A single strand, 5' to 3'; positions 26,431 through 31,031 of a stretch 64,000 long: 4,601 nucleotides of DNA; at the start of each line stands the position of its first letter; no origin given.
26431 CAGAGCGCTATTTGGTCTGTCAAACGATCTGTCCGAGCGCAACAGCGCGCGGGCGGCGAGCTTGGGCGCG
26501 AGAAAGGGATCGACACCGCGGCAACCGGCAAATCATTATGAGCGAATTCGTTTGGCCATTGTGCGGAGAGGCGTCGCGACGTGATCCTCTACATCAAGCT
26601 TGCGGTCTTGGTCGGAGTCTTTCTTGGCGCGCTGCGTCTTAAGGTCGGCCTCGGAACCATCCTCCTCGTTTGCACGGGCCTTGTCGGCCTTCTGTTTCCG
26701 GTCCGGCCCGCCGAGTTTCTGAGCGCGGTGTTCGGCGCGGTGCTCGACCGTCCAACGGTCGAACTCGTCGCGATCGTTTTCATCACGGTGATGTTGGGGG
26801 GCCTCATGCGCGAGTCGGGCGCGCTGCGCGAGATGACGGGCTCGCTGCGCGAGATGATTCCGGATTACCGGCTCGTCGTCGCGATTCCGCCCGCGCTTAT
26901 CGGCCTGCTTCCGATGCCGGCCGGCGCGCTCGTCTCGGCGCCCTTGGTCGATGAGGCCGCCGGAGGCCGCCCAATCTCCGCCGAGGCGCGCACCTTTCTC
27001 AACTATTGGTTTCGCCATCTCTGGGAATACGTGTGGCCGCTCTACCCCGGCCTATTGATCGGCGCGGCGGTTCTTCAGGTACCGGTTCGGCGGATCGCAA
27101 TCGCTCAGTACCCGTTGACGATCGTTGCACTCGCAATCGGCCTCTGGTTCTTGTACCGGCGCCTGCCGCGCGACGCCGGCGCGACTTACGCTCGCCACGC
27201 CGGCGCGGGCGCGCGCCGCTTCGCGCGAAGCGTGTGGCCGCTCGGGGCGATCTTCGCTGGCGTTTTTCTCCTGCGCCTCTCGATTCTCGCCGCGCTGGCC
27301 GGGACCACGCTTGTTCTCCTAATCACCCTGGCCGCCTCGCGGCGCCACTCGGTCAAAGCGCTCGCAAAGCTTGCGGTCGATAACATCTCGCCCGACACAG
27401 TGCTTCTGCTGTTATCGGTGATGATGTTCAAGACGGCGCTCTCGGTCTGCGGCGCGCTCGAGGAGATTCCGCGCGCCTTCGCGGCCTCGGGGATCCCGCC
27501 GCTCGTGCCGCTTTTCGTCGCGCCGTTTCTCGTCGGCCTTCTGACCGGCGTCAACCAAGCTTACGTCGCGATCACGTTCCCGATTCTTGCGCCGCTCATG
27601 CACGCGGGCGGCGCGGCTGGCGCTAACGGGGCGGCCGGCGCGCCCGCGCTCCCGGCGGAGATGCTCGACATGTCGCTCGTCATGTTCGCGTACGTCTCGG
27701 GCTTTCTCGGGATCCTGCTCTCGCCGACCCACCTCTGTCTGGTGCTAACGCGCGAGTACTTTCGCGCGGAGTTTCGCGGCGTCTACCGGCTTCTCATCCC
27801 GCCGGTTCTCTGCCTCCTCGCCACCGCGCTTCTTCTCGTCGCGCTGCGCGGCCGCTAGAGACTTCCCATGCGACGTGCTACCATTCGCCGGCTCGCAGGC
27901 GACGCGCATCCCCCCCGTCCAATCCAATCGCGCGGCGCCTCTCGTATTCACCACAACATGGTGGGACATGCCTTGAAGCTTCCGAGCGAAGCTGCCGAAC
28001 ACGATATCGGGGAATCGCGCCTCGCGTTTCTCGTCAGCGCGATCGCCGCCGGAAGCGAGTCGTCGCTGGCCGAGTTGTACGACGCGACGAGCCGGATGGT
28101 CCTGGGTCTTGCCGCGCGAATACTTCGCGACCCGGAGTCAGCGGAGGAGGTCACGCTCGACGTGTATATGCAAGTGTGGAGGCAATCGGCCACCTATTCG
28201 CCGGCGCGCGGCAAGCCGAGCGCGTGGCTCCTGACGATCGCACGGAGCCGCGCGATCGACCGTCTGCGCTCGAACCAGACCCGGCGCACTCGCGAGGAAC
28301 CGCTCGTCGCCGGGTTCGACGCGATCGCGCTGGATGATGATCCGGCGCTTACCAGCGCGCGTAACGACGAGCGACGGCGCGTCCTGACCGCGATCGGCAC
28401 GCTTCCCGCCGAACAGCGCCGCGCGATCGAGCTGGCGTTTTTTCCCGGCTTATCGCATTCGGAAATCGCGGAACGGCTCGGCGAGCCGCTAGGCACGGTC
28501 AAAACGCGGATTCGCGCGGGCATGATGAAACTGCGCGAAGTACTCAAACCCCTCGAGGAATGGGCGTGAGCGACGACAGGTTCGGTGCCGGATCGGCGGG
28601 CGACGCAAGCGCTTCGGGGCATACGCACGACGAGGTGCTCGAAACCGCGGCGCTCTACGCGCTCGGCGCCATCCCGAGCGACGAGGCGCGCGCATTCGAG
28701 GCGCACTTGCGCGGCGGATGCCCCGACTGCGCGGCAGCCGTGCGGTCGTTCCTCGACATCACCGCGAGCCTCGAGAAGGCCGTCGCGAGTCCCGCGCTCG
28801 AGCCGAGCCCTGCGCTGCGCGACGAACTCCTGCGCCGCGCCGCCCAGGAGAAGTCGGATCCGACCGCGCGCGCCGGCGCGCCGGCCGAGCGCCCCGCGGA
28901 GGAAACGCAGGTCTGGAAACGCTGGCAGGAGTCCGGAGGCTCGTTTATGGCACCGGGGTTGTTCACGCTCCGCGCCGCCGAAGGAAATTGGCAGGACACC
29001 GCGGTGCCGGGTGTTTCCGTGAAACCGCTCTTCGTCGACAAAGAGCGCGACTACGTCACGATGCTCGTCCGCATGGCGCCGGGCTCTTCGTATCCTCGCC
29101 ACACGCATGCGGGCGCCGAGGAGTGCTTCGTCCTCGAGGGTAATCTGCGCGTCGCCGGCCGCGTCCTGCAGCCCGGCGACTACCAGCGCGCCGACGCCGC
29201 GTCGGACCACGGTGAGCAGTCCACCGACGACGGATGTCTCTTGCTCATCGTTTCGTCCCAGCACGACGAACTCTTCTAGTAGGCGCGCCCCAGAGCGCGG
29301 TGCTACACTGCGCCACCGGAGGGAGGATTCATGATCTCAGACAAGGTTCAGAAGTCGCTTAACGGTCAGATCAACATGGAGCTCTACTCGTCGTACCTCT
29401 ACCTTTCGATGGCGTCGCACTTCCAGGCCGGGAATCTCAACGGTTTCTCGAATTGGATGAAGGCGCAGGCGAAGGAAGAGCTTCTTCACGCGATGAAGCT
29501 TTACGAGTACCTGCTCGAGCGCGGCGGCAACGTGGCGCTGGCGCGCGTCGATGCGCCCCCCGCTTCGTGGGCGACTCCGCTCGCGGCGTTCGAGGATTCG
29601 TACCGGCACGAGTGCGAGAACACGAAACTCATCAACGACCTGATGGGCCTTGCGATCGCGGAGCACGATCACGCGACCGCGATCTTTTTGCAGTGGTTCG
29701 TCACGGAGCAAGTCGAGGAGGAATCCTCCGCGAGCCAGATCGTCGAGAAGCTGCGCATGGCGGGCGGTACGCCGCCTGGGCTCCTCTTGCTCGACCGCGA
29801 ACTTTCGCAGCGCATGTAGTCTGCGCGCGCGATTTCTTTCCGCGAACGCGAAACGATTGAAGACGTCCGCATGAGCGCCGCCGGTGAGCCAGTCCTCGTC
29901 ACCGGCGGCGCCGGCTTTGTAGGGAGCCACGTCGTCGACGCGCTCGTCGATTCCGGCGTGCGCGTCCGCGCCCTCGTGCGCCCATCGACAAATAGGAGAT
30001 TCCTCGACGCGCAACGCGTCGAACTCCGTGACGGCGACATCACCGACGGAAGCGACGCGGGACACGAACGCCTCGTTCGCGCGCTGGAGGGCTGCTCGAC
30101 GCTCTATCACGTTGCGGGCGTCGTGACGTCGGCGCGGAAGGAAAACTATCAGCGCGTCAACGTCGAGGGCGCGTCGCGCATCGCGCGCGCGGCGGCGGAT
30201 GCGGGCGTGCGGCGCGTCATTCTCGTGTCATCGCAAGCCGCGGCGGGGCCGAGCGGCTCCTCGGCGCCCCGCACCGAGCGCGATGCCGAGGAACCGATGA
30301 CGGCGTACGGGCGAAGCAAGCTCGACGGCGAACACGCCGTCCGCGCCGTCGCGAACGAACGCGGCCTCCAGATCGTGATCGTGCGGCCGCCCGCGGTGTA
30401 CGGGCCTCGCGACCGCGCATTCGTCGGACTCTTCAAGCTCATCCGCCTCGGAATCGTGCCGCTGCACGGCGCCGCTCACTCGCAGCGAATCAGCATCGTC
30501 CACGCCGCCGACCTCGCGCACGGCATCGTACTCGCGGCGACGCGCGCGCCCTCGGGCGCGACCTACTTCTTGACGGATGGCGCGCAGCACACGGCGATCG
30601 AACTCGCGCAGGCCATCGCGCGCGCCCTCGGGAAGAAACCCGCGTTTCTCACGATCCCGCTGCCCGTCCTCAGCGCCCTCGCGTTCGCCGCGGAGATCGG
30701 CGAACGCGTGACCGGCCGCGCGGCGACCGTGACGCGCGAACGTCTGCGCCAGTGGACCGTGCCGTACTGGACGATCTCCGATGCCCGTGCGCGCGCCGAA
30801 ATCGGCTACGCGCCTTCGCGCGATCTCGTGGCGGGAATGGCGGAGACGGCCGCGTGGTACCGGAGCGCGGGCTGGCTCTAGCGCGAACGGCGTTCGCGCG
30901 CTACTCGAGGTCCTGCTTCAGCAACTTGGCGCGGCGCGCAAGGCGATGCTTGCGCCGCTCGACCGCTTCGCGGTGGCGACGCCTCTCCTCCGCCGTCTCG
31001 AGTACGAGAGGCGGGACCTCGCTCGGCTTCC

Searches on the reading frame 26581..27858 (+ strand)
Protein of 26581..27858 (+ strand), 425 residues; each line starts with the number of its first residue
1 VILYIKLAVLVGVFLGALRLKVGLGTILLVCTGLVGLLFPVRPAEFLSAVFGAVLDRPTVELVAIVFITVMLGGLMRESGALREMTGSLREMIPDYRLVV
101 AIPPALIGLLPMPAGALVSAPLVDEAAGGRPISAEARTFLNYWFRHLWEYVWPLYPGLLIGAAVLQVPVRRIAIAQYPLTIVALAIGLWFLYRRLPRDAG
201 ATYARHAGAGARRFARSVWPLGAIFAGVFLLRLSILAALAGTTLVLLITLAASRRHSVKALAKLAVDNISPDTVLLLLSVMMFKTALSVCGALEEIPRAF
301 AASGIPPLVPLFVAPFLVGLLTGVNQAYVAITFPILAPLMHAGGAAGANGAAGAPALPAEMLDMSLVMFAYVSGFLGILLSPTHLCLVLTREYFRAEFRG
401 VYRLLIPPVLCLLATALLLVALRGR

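Call 52: search_protein_families(library=pfam, proteins=[window:26581-27858:+], max_evalue=0.0001)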
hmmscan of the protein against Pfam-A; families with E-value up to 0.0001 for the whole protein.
window:26581-27858:+ (425 aa): 1 family
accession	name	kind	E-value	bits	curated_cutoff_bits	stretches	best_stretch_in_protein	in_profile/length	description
PF04165.18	DUF401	-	4.2e-57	194.7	24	1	21-418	20-389/393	Protein of unknown function (DUF401)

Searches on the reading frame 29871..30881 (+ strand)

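Call 52: search_protein_families(library=pfam, proteins=[window:29871-30881:+], max_evalue=0.0001)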
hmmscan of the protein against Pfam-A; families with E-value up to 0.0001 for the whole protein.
window:29871-30881:+ (336 aa): 8 families
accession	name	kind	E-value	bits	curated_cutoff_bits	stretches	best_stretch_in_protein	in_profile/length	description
PF01370.27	Epimerase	-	1.3e-36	126.7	20.9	1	8-229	1-234/240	NAD dependent epimerase/dehydratase family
PF01073.25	3Beta_HSD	-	3.4e-27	95.6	22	1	9-256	1-271/280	3-beta hydroxysteroid dehydrogenase/isomerase family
PF16363.11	GDP_Man_Dehyd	-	7.2e-21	75.4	27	1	9-325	1-331/332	GDP-mannose 4,6 dehydratase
PF04321.23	RmlD_sub_bind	-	7.5e-21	74.9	27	1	8-257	3-235/287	RmlD substrate binding domain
PF13460.12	NAD_binding_10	-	1.7e-19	70.9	27.2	1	12-176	1-146/184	NAD(P)H-binding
PF07993.18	NAD_binding_4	-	5e-16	59.1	20.1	1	10-208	1-236/258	Male sterility protein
PF05368.20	NmrA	-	7.5e-15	55.7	27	1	8-127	5-113/298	NmrA-like family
PF02719.21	Polysacc_synt_2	-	2.3e-08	34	20.2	1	8-257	1-251/293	Polysaccharide biosynthesis protein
